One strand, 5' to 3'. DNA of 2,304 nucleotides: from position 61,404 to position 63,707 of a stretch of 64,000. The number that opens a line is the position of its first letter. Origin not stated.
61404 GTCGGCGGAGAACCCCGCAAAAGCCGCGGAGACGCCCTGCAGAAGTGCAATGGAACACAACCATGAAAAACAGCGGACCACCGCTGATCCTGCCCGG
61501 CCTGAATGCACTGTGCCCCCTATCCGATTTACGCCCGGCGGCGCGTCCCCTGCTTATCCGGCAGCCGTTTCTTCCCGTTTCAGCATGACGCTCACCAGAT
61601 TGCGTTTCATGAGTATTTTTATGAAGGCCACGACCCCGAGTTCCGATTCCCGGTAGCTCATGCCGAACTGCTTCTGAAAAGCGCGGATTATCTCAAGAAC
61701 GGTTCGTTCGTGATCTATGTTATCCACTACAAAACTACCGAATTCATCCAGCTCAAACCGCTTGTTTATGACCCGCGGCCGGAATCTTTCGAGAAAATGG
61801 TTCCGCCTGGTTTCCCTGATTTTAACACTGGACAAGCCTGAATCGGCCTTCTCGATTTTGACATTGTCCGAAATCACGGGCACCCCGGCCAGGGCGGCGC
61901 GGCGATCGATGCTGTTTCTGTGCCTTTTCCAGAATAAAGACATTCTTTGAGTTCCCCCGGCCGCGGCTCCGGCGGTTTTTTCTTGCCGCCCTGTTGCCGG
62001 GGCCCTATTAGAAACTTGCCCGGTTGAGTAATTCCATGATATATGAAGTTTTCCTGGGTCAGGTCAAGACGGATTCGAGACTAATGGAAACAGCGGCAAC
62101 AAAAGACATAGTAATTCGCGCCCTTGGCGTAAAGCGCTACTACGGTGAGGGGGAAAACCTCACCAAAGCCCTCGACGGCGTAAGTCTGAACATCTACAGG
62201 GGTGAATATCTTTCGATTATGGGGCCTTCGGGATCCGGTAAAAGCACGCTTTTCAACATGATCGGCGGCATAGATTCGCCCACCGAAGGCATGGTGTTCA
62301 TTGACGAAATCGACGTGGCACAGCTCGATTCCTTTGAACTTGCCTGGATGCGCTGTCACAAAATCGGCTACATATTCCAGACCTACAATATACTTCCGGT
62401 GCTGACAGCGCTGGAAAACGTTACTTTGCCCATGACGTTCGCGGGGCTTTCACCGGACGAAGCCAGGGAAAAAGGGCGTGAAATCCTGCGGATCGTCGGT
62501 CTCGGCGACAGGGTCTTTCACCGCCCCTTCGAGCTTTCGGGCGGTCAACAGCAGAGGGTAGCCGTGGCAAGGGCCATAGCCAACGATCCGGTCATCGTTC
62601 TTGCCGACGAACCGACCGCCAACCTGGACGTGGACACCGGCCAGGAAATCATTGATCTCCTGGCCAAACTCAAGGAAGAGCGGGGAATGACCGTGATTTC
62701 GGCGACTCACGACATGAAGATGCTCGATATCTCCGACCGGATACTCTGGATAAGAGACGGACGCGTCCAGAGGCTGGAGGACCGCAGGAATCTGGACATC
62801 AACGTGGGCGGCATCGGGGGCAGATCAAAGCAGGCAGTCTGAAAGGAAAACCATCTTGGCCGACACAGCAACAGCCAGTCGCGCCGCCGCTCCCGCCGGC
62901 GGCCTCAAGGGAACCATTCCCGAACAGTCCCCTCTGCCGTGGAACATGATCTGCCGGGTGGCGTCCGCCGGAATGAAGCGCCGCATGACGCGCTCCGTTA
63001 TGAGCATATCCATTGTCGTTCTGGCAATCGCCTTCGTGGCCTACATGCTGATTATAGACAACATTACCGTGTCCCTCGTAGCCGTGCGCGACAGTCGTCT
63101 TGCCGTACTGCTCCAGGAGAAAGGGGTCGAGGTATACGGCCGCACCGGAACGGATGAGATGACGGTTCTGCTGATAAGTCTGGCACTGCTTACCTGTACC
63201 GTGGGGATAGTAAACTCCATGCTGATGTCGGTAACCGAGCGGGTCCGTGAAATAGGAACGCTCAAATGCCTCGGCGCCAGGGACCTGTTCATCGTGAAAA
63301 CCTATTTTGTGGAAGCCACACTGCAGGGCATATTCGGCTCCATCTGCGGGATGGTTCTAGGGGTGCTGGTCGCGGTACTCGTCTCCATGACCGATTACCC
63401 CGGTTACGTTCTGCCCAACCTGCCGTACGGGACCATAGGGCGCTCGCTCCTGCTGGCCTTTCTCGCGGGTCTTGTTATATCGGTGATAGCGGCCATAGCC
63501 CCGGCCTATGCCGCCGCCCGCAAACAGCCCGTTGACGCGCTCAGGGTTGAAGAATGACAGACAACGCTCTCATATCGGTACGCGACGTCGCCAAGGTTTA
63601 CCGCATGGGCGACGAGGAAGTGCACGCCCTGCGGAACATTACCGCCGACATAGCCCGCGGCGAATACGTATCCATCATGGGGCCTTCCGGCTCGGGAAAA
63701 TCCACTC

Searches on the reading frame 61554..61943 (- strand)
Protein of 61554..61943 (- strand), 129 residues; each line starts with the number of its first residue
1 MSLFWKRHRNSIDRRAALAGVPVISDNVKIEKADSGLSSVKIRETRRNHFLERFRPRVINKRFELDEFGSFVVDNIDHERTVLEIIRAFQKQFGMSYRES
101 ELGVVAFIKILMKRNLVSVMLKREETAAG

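Call 7: search_protein_families(library=ncbifam, proteins=[window:61554-61943:-], max_evalue=0.01)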
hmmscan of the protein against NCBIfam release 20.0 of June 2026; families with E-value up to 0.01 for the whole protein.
window:61554-61943:- (129 aa): 2 families
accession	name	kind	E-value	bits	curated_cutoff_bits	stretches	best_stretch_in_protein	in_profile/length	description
NF033536.1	lasso_PqqD_Bac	exception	0.0001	22.4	80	1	61-118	30-87/88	lasso peptide biosynthesis PqqD family chaperone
TIGR03859.1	PQQ_PqqD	equivalog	0.0003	20.6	46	1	62-117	26-80/81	pyrroloquinoline quinone biosynthesis peptide chaperone PqqD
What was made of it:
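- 61554..61943 (-): 129-aa PqqD-like protein. Weak NCBIfam lasso_PqqD and PQQ_PqqD hits (call 7).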

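Call 37: search_protein_families(library=padloc, proteins=[window:61554-61943:-], max_evalue=0.001)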
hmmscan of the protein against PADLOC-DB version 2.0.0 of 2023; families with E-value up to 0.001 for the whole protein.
window:61554-61943:- (129 aa): 0 families

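Call 43: search_protein_families(library=pfam, proteins=[window:61554-61943:-], max_evalue=1)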
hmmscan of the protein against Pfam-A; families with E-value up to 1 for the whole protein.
window:61554-61943:- (129 aa): 1 family
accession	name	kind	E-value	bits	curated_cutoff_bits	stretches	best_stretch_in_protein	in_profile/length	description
PF05402.18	PqqD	-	1.4e-05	25.7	23.4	1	62-117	12-67/67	Coenzyme PQQ synthesis protein D (PqqD)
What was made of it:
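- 61554..61943 (-): Pfam PqqD scores 25.7 bits, above the 23.4 cut-off (call 43).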

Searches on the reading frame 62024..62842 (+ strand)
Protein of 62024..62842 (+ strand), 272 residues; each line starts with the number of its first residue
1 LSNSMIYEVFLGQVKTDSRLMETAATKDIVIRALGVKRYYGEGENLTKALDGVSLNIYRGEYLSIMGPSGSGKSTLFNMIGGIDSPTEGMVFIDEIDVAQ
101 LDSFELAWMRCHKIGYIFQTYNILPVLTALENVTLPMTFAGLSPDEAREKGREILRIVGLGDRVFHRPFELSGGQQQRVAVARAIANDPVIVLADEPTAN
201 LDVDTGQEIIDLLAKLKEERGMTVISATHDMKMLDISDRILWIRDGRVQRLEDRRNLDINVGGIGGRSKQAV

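Call 7: search_protein_families(library=ncbifam, proteins=[window:62024-62842:+], max_evalue=0.01)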
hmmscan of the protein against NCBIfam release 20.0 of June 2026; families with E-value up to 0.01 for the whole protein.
window:62024-62842:+ (272 aa): 191 families (the best 25 are shown)
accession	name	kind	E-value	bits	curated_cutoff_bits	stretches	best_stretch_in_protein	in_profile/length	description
TIGR02211.1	LolD_lipo_ex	equivalog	1.2e-63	214.6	307.75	1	31-249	2-220/221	lipoprotein-releasing ABC transporter ATP-binding protein LolD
NF007826.0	PRK10535.1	equivalog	2.8e-62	210.9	966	1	34-250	8-223/648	macrolide ABC transporter ATP-binding protein/permease MacB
TIGR02982.1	heterocyst_DevA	subfamily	1.7e-61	207.7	295.8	1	31-248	2-219/220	ABC exporter ATP-binding subunit, DevA family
NF008639.0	PRK11629.1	equivalog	6.8e-61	205.7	360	1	34-249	10-225/234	lipoprotein-releasing ABC transporter ATP-binding protein LolD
TIGR02673.1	FtsE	equivalog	3.7e-58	196.7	264.85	1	45-246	13-213/214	cell division ATP-binding protein FtsE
NF038007.1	ABC_ATP_DarD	equivalog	6.8e-57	192.4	375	1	39-247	10-217/218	darobactin export ABC transporter ATP-binding protein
NF007879.0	PRK10584.1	equivalog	3.3e-56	190.6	336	1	32-249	8-225/228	putative ABC transporter ATP-binding protein YbbA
TIGR03608.1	L_ocin_972_ABC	subfamily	2.1e-53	180.9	254.85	1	48-241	12-204/206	putative bacteriocin export ABC transporter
TIGR01186.1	proV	subfamily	9.8e-53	179.5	326.6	1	46-249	5-209/363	betaine/proline/choline family ABC transporter ATP-binding protein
NF040933.2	ABC_arch_GlcV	equivalog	1.5e-50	172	450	1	31-253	3-225/357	glucose ABC transporter ATP-binding protein GlcV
TIGR02315.1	ABC_phnC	equivalog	8.2e-48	162.9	266.1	1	36-248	7-224/243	phosphonate ABC transporter ATP-binding protein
NF007027.0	PRK09493.1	equivalog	1.5e-47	162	379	1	47-251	14-217/240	glutamine ABC transporter ATP-binding protein GlnQ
TIGR02314.1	ABC_MetN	equivalog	3.5e-47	161.1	499.7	1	36-248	7-219/343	methionine ABC transporter ATP-binding protein MetN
NF006987.0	PRK09452.1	equivalog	4.4e-47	160.6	482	1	18-252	5-230/378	spermidine/putrescine ABC transporter ATP-binding protein PotA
TIGR04521.1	ECF_ATPase_2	equivalog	1.3e-46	159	330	1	37-253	7-228/279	energy-coupling factor transporter ATPase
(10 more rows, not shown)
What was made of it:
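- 62024..62842 (+): ABC ATPase 1 (LolD/MacB type), divergent from the minus-strand operon. NCBIfam LolD/MacB-like, 215 bits (call 7).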

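Call 37: search_protein_families(library=padloc, proteins=[window:62024-62842:+], max_evalue=0.001)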
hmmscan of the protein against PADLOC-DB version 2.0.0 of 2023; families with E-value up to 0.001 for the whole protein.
window:62024-62842:+ (272 aa): 7 families
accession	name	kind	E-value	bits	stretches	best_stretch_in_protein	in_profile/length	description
PDLC04135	mad3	-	1.4e-33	114.9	2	140-249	234-348/374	mads_3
PDLC04140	mad8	-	1.4e-09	35.9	1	48-235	15-238/314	mads_8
PDLC02335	AbiLi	-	1.4e-06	25.6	0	169-239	175-246/326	AbiLi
PDLC02914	ATPase-Toprim_I-B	-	3.7e-06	24.4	1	171-239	185-253/443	-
PDLC04164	AriA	-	1.4e-05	22.8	0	186-233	190-235/253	-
PDLC02980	AriA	-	5.8e-05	21.2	0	154-235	221-304/304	-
PDLC04213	HEC-02A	-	0.00042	18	1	190-234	233-276/337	-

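Call 43: search_protein_families(library=pfam, proteins=[window:62024-62842:+], max_evalue=1)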
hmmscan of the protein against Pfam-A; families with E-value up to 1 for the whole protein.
window:62024-62842:+ (272 aa): 12 families
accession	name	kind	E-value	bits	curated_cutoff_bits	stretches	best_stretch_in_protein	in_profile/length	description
PF00005.33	ABC_tran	-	4e-32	112.1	25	1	50-199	1-137/137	ABC transporter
PF13304.12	AAA_21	-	1.2e-05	26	27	1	148-235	220-304/304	AAA domain, putative AbiEii toxin, Type IV TA system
PF02463.25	SMC_N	-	4.1e-05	23.5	40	1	170-239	136-207/220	RecF/RecN/SMC N terminal domain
PF13555.12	AAA_29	-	0.0017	18.5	27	1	51-77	13-39/61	P-loop containing region of AAA domain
PF03193.22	RsgA_GTPase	-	0.0079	16.5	30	1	58-81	104-127/174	RsgA GTPase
PF13191.12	AAA_16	-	0.033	15.1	32.6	1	46-78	12-42/167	AAA ATPase domain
PF00270.35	DEAD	-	0.12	12.5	26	0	56-78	10-32/167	DEAD/DEAH box helicase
PF13476.12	AAA_23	-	0.17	12.9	27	1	65-80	24-39/201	AAA domain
PF13401.12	AAA_22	-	0.17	12.6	27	1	63-80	8-25/130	AAA domain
PF01926.29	MMR_HSR1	-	0.17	12.4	21.9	1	64-82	3-21/113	50S ribosome-binding GTPase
PF25199.1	nSTAND_NTPase5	-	0.17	12.2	34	0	63-77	44-58/145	Novel STAND NTPase 5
PF20703.3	nSTAND1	-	0.17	11.9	27.1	1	38-77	15-50/379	Novel STAND NTPase 1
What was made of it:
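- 62024..62842 (+): Pfam ABC_tran E 4e-32 (call 43).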

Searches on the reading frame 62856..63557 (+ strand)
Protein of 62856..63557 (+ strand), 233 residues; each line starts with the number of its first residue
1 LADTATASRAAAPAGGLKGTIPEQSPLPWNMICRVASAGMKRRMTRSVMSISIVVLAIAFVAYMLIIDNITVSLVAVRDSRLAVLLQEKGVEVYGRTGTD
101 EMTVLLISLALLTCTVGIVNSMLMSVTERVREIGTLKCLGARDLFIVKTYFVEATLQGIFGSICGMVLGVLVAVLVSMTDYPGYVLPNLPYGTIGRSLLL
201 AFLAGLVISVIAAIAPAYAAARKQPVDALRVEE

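Call 7: search_protein_families(library=ncbifam, proteins=[window:62856-63557:+], max_evalue=0.01)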
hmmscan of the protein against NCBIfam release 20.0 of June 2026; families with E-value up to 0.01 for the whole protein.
window:62856-63557:+ (233 aa): 9 families
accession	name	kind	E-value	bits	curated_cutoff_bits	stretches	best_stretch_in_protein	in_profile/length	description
NF007826.0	PRK10535.1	equivalog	3.2e-17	62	966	1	105-230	527-646/648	macrolide ABC transporter ATP-binding protein/permease MacB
TIGR02212.1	lolCE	equivalog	3.8e-15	55.7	362.45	1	102-232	268-411/411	lipoprotein-releasing ABC transporter permease subunit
TIGR03434.1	ADOP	subfamily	5.4e-09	34.7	622.3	1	104-232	682-803/803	ADOP family duplicated permease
NF008076.0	PRK10814.1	exception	7.9e-09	35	473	1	101-232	265-399/399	lipoprotein-releasing ABC transporter permease subunit LolC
NF008357.0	PRK11146.1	exception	1.8e-07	30.4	439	1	113-227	282-409/414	lipoprotein-releasing ABC transporter permease subunit LolE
NF038347.1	FtsX_Gpos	exception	3.5e-07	29.9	225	1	104-170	172-238/296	permease-like cell division protein FtsX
TIGR02213.1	lolE_release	exception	8.5e-07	28.2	540.35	1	110-176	276-342/411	lipoprotein-releasing ABC transporter permease subunit LolE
TIGR00439.2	FtsX_Gneg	equivalog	2.9e-06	26.7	255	1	102-177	169-244/292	permease-like cell division protein FtsX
NF038346.1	FtsX_actino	exception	0.00011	21.7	250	1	101-222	181-303/308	permease-like cell division protein FtsX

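Call 37: search_protein_families(library=padloc, proteins=[window:62856-63557:+], max_evalue=0.001)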
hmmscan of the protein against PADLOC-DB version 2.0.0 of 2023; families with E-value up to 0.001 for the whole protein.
window:62856-63557:+ (233 aa): 2 families
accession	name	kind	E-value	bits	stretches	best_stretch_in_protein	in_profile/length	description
PDLC01991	CARF_m8--CARF_LolE_TM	-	5.3e-06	22.8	1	92-220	431-547/810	-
PDLC01990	CARF_m8--CARF_Beta-galactosidase_LolE_TM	-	1.2e-05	20.8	1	103-222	1414-1527/1791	-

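Call 43: search_protein_families(library=pfam, proteins=[window:62856-63557:+], max_evalue=1)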
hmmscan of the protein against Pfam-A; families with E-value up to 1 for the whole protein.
window:62856-63557:+ (233 aa): 2 families
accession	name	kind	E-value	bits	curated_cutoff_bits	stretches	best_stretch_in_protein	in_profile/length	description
PF02687.27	FtsX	-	2.3e-21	76.5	25.5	1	105-225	2-120/120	FtsX-like permease C-terminal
PF15840.10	ARL17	-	0.06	14.1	27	1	7-55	14-62/62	ADP-ribosylation factor-like protein 17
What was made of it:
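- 62856..63557 (+): Small FtsX-type permease (233 aa). Pfam FtsX scores 76.5 bits (call 43).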
